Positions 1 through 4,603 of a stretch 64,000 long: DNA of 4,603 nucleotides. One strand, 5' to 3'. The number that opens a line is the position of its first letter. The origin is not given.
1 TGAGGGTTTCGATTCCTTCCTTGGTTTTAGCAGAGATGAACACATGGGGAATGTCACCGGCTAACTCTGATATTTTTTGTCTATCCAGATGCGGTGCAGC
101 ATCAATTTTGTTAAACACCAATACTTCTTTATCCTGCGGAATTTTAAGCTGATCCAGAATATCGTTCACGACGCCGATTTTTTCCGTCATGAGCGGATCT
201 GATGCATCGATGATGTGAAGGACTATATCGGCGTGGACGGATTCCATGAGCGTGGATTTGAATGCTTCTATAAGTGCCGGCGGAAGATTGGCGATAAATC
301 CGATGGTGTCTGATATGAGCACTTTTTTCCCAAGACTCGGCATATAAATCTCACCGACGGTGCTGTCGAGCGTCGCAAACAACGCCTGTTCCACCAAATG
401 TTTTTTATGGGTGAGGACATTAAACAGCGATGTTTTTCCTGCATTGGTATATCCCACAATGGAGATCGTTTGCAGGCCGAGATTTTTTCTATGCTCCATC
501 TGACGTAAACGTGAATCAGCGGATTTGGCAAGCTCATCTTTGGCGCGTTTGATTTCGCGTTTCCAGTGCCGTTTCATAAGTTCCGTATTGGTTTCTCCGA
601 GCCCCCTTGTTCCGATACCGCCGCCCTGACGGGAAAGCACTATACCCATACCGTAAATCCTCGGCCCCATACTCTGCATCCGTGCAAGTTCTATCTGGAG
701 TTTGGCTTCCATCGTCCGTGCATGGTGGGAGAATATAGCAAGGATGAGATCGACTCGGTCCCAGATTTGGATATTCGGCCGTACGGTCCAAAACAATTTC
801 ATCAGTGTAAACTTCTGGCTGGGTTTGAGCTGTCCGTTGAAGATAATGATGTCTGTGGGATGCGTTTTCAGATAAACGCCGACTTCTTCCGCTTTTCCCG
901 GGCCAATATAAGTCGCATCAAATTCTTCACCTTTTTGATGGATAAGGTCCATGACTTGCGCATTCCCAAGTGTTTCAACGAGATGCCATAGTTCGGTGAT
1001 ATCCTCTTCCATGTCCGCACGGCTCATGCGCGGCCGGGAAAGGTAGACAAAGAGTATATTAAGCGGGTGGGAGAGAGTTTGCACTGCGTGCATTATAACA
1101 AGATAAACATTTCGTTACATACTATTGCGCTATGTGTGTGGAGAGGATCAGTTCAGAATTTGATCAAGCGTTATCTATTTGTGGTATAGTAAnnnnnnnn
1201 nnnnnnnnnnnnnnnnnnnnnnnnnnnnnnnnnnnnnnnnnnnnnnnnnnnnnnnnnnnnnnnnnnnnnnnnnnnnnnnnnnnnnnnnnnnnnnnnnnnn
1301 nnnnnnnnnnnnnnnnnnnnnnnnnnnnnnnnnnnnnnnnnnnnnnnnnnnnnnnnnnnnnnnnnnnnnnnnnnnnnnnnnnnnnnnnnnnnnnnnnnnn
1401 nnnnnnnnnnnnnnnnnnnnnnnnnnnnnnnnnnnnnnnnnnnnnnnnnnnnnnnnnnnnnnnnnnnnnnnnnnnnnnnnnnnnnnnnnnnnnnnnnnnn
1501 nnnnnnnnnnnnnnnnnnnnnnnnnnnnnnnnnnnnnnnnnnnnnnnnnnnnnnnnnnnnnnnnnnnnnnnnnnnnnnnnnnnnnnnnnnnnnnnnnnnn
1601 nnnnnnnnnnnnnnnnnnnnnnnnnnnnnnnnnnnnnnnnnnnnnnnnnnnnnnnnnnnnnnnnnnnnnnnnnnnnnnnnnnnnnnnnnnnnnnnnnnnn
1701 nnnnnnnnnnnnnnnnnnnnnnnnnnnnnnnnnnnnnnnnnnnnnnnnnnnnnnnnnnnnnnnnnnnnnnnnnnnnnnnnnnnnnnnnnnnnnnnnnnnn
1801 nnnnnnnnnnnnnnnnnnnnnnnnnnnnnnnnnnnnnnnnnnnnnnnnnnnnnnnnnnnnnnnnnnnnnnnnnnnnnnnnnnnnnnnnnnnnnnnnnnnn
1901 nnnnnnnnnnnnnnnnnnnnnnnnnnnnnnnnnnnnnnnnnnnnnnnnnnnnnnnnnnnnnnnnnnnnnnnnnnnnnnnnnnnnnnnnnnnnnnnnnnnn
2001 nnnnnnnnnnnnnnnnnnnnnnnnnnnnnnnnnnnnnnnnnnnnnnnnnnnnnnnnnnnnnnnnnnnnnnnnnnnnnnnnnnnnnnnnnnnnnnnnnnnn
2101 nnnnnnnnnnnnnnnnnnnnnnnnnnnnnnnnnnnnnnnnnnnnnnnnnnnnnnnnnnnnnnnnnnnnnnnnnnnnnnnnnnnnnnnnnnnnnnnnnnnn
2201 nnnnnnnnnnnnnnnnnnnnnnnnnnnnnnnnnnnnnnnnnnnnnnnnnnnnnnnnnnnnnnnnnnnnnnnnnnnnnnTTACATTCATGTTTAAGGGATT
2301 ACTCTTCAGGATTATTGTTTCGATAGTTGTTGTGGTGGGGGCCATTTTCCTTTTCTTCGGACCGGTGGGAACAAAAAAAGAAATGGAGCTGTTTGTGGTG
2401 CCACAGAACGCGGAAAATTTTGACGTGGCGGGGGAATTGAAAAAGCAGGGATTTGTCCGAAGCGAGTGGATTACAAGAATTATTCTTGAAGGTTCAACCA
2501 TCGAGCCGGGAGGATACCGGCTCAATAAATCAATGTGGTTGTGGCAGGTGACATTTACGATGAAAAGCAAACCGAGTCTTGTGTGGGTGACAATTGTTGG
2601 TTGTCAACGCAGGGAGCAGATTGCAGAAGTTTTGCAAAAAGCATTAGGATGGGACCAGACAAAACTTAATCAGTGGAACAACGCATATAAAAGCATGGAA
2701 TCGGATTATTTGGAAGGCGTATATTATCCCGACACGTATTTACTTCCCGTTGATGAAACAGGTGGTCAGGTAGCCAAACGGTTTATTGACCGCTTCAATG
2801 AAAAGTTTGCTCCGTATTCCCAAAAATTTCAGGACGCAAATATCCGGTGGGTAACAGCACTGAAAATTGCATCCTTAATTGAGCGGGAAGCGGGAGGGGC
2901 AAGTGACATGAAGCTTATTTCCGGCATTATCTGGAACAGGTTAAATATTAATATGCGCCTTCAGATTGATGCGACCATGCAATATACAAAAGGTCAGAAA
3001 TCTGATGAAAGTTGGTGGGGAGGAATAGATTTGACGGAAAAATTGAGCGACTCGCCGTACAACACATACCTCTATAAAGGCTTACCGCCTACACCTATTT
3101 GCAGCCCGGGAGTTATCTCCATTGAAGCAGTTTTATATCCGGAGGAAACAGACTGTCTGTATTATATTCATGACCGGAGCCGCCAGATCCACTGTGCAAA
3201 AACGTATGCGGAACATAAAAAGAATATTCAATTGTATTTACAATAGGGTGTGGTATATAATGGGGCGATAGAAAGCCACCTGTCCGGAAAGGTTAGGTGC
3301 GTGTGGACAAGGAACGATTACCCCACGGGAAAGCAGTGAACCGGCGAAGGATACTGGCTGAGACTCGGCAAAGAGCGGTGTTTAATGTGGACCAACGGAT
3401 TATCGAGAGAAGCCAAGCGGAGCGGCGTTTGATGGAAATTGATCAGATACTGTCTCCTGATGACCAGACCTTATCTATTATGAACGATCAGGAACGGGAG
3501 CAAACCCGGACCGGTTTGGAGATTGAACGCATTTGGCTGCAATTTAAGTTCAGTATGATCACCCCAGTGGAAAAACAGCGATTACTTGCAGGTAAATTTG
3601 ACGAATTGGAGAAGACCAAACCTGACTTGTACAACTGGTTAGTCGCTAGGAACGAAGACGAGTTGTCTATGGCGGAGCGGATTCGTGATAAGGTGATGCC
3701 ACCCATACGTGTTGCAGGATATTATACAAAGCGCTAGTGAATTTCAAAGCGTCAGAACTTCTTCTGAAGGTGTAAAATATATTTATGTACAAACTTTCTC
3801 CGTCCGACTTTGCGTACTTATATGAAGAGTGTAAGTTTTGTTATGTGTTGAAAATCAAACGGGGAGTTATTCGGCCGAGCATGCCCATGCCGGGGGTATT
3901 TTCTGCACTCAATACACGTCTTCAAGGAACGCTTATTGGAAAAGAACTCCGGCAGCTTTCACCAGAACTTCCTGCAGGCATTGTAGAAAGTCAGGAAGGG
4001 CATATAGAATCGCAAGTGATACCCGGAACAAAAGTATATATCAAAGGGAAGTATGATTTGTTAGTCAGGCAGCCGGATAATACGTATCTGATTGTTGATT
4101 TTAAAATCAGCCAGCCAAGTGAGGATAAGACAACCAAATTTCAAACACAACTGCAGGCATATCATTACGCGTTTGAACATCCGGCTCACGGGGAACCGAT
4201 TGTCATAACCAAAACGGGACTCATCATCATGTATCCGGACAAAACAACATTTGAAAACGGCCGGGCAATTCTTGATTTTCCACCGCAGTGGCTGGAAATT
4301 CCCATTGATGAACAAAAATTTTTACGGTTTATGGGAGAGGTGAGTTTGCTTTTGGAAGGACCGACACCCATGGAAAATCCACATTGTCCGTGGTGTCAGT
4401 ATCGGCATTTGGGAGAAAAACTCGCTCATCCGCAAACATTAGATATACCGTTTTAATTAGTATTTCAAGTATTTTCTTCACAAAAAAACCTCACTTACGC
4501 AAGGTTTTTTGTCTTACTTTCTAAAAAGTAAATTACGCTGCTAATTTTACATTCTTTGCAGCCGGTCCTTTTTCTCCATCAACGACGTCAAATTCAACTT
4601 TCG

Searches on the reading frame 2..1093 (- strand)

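Call 20: search_protein_families(library=pfam, proteins=[window:2-1093:-], max_evalue=0.001)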
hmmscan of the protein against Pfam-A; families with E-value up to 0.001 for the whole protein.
window:2-1093:- (364 aa): 5 families
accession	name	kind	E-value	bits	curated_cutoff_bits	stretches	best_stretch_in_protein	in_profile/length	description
PF16360.10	GTP-bdg_M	-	1.9e-20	73.6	29.5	1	124-202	1-79/79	GTP-binding GTPase Middle Region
PF01926.29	MMR_HSR1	-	6.6e-17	62.1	21.9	1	210-329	2-113/113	50S ribosome-binding GTPase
PF13167.11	GTP-bdg_N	-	2.5e-16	60.4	25.4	1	29-121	1-88/89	GTP-binding GTPase N-terminal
PF02421.24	FeoB_N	-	6.5e-09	35.9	27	1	209-364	2-152/156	Ferrous iron transport protein B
PF00009.33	GTP_EFTU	-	0.00052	20.1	26.5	0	287-361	92-175/188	Elongation factor Tu GTP binding domain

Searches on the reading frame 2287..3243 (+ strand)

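Call 20: search_protein_families(library=pfam, proteins=[window:2287-3243:+], max_evalue=0.001)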
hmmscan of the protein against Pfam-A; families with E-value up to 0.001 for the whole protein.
window:2287-3243:+ (319 aa): 1 family
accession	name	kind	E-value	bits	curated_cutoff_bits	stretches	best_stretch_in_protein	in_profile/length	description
PF02618.21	YceG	-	1.1e-65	222.3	32.4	1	36-315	1-274/275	YceG-like family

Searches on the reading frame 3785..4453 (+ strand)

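Call 20: search_protein_families(library=pfam, proteins=[window:3785-4453:+], max_evalue=0.001)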
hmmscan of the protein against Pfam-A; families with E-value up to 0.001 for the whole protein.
window:3785-4453:+ (223 aa): 1 family
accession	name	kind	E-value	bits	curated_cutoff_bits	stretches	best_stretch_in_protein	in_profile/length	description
PF12705.13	PDDEXK_1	-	5.1e-10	40.1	22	1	70-208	120-244/247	PD-(D/E)XK nuclease superfamily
